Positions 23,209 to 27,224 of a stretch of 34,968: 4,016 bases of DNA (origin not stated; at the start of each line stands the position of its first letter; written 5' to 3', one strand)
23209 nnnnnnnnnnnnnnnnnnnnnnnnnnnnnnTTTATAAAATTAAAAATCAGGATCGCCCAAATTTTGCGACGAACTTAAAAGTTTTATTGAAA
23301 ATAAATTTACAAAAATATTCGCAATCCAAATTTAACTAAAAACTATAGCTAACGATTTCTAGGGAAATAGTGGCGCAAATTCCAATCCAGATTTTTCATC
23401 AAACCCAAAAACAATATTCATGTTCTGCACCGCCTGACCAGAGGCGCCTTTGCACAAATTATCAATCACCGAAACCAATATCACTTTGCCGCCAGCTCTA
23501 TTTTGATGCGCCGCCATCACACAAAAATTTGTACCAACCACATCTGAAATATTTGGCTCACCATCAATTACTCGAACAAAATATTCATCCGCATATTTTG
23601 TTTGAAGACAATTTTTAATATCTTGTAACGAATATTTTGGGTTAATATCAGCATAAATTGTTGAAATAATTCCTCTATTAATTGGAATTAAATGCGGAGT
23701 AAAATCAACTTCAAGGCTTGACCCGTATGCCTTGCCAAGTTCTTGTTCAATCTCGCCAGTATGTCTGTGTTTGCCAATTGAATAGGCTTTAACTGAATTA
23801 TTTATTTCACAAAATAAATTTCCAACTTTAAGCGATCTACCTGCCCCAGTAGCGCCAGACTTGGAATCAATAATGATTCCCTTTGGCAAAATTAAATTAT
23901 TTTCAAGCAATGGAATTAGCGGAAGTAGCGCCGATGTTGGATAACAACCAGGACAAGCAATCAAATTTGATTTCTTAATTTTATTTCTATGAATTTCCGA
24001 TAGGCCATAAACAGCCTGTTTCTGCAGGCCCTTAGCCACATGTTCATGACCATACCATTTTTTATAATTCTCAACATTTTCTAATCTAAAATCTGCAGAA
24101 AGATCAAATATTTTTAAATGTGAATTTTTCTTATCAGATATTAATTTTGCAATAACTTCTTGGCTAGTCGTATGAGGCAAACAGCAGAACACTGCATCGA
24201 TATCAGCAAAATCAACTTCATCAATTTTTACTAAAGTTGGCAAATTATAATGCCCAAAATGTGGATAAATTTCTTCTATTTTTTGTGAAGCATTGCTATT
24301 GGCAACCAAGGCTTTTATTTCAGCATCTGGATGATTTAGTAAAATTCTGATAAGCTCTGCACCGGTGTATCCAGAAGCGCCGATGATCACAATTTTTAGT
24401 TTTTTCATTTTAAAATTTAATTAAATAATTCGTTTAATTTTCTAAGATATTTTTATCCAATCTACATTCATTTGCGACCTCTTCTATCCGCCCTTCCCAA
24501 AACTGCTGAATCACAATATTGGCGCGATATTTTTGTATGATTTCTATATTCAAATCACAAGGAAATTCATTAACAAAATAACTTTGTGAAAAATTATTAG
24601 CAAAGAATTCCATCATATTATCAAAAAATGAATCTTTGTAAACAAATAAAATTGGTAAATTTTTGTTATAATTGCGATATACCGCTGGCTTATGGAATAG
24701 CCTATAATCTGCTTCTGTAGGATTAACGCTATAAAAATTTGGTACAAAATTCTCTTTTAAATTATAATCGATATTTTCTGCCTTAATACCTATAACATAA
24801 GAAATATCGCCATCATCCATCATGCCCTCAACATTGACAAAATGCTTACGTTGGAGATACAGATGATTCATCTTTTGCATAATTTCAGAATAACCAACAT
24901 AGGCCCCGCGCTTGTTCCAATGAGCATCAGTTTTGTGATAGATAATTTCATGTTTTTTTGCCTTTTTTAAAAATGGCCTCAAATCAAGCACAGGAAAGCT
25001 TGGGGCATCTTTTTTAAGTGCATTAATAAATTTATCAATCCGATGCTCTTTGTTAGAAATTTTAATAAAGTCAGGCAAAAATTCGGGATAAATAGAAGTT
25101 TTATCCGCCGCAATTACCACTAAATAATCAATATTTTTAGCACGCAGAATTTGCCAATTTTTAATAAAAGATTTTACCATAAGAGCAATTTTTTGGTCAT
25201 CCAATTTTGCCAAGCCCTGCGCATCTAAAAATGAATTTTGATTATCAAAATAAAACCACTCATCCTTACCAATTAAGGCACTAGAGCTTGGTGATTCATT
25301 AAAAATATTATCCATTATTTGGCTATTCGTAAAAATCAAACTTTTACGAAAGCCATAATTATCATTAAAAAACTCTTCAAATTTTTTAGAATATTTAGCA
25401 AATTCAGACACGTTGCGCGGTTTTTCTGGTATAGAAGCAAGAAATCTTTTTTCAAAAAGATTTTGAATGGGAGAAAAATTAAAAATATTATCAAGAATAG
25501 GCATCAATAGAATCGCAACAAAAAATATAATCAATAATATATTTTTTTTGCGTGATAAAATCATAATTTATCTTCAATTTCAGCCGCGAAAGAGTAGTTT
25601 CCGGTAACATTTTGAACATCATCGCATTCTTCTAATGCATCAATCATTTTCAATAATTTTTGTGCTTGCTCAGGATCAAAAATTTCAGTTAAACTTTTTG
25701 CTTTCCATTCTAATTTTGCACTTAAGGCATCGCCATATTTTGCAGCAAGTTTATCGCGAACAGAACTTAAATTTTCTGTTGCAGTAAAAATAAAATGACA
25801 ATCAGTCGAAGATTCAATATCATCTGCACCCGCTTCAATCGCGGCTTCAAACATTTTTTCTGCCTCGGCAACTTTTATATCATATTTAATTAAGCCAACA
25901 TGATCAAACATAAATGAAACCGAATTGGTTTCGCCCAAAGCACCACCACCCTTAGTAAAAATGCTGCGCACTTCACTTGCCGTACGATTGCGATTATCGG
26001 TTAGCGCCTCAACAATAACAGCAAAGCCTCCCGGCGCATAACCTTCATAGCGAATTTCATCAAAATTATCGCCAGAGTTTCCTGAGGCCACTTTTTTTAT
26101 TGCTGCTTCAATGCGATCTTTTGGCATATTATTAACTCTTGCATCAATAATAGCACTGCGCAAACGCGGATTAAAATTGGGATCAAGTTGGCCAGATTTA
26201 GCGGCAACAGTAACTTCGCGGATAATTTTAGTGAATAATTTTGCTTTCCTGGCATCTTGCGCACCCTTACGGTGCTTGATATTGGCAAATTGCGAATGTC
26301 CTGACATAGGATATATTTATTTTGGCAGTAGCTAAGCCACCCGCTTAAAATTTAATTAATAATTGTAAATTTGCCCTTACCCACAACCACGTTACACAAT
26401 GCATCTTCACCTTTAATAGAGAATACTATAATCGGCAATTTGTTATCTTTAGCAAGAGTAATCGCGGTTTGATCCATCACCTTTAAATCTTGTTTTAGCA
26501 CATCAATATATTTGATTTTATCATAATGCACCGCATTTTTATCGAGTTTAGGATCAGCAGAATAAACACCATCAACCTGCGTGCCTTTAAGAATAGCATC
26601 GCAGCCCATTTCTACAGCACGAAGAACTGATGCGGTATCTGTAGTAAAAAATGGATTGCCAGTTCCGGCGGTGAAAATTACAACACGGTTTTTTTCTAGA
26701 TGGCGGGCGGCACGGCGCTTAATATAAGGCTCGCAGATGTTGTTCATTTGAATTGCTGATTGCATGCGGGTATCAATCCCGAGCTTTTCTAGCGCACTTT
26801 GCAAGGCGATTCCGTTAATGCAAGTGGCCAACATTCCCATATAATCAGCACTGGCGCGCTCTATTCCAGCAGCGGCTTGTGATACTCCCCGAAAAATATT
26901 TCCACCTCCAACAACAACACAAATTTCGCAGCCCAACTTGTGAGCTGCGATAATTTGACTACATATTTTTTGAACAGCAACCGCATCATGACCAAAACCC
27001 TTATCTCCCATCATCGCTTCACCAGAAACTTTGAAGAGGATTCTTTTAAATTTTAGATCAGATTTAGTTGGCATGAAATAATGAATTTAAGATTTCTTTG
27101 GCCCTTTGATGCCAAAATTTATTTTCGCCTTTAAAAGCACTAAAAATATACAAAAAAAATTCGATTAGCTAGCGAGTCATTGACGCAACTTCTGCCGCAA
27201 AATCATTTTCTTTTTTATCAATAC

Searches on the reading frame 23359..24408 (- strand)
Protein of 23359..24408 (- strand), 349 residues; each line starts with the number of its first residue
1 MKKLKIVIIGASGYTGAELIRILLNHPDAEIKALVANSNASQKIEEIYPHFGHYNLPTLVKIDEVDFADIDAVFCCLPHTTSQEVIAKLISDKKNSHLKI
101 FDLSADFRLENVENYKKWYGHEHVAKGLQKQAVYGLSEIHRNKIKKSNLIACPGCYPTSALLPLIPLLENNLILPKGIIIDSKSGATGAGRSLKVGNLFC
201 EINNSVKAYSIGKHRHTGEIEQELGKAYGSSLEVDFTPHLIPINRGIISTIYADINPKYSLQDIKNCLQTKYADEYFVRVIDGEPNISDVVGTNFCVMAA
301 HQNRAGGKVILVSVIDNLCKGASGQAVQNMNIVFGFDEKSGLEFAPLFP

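Call 68: search_protein_families(library=pfam, proteins=[window:23359-24408:-], max_evalue=0.000001)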
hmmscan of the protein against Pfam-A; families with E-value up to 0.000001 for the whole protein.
window:23359-24408:- (349 aa): 3 families
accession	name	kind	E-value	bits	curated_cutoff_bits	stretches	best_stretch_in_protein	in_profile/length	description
PF22698.1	Semialdhyde_dhC_1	-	2.4e-57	193.8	27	1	155-317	1-165/165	Semialdehyde dehydrogenase, dimerisation domain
PF01118.30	Semialdhyde_dh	-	2.4e-29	102.6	26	1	5-146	1-120/121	Semialdehyde dehydrogenase, NAD binding domain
PF02774.23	Semialdhyde_dhC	-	1.1e-19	71.7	26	1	164-320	1-184/184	Semialdehyde dehydrogenase, dimerisation domain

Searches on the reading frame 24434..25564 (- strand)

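Call 68: search_protein_families(library=pfam, proteins=[window:24434-25564:-], max_evalue=0.000001)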
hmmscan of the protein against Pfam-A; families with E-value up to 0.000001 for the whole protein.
window:24434-25564:- (376 aa): 1 family
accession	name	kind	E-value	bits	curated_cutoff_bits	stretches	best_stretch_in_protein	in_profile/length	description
PF16822.11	ALGX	-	4e-20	73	26.5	1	97-277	2-181/268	SGNH hydrolase-like domain, acetyltransferase AlgX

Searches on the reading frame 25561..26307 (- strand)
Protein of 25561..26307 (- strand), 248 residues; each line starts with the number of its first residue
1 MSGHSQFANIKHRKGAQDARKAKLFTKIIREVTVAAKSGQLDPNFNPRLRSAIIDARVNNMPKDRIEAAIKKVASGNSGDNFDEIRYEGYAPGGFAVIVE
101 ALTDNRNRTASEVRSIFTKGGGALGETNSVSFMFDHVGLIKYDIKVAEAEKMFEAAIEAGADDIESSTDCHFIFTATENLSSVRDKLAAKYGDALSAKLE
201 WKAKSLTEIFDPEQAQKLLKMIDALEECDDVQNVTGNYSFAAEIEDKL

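Call 69: search_protein_families(library=pfam, proteins=[window:25561-26307:-], max_evalue=0.000001)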
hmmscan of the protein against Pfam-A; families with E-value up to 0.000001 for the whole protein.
window:25561-26307:- (248 aa): 2 families
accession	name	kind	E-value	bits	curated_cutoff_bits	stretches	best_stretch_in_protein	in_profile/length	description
PF01709.26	Transcrip_reg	-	1.2e-55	188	27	1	83-237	2-159/160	TACO1/YebC second and third domain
PF20772.2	TACO1_YebC_N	-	2e-29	102.3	36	1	5-74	1-71/73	TACO1/YebC protein N-terminal domain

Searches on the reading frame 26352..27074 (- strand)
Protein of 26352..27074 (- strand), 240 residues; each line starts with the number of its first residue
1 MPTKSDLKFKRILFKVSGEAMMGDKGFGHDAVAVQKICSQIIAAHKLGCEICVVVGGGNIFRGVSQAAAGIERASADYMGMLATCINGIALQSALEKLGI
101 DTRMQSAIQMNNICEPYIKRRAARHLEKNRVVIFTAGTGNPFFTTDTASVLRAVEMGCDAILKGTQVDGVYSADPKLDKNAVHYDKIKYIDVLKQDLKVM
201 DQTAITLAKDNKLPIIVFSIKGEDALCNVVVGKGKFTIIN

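Call 69: search_protein_families(library=pfam, proteins=[window:26352-27074:-], max_evalue=0.000001)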
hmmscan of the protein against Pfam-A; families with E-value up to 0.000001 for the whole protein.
window:26352-27074:- (240 aa): 1 family
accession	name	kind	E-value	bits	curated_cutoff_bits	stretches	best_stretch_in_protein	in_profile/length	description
PF00696.33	AA_kinase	-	3.1e-32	112.6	24.9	1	10-219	1-234/234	Amino acid kinase family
